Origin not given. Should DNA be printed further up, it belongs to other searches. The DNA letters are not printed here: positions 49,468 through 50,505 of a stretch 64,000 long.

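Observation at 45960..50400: Possible extended defence/accessory island: NYN remnant, ATPase+TOPRIM pair, metallophosphoesterase, SufT-like Fe-S factor and Cas4-like Fe-S nuclease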

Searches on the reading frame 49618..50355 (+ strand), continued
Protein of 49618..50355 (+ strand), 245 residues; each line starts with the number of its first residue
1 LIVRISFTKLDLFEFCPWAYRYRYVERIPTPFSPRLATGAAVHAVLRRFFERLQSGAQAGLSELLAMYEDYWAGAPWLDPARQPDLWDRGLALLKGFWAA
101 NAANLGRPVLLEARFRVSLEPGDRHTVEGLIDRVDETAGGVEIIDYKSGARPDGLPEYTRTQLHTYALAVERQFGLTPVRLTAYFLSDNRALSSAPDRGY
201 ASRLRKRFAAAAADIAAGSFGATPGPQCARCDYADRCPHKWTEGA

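Call 54: find_encoding_contigs(protein=P0038, flank=8000, max_places=2)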
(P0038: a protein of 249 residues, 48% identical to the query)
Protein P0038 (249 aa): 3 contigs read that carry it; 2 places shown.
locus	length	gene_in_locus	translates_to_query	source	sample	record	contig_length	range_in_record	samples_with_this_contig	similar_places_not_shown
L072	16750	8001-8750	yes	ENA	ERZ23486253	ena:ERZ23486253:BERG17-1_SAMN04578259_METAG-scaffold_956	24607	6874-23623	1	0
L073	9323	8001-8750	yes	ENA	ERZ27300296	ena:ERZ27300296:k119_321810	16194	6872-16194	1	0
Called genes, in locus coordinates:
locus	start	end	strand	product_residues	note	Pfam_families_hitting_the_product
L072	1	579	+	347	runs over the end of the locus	PF00056:Ldh_1_N, PF02866:Ldh_1_C (weak)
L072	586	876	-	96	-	-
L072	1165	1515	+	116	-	PF00462:Glutaredoxin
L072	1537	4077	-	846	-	PF01588:tRNA_bind, PF03483:B3_4, PF03484:B5, PF17759:tRNA_synthFbeta, PF03147:FDX-ACB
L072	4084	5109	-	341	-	PF02912:Phe_tRNA-synt_N, PF01409:tRNA-synt_2d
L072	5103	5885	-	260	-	PF22435:MRM3-like_sub_bind, PF08032:SpoU_sub_bind (weak), PF00588:SpoU_methylase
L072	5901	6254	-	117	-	PF00453:Ribosomal_L20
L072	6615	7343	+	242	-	PF00149:Metallophos, PF12850:Metallophos_2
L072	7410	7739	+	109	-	PF01883:FeS_assembly_P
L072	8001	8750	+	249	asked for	PF12705:PDDEXK_1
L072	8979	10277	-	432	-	PF01512:Complex1_51K, PF10531:SLBB (weak), PF10589:NADH_4Fe-4S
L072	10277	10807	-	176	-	PF01257:2Fe-2S_thioredx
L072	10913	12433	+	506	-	PF01555:N6_N4_Mtase, PF03602:Cons_hypoth95 (faint)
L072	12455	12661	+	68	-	-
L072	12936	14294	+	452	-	PF02875:Mur_ligase_C, PF27239:FOL3_C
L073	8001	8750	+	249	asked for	PF12705:PDDEXK_1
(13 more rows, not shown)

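Call 55: find_encoding_contigs(protein=P0047, flank=8000, max_places=2)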
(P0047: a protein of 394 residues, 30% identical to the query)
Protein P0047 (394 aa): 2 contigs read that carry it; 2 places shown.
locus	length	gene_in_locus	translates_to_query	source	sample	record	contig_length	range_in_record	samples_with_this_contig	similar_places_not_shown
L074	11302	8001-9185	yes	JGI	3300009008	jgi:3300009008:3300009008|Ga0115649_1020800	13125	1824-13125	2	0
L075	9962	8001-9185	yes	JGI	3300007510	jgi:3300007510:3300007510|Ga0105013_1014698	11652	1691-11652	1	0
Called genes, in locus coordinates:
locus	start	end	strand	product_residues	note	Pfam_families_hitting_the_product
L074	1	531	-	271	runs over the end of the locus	-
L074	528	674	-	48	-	-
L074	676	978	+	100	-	-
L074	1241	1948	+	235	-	-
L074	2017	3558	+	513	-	PF00270:DEAD, PF04851:ResIII, PF18766:SWI2_SNF2, PF20720:nSTAND3 (weak), PF09848:SLFN-g3_helicase (faint), PF00271:Helicase_C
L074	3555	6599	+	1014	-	-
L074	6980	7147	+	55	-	-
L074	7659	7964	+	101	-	-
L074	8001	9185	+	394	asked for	PF12705:PDDEXK_1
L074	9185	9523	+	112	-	-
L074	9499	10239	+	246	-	-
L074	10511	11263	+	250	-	-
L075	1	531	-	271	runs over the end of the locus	-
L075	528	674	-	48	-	-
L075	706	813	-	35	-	-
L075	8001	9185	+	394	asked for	PF12705:PDDEXK_1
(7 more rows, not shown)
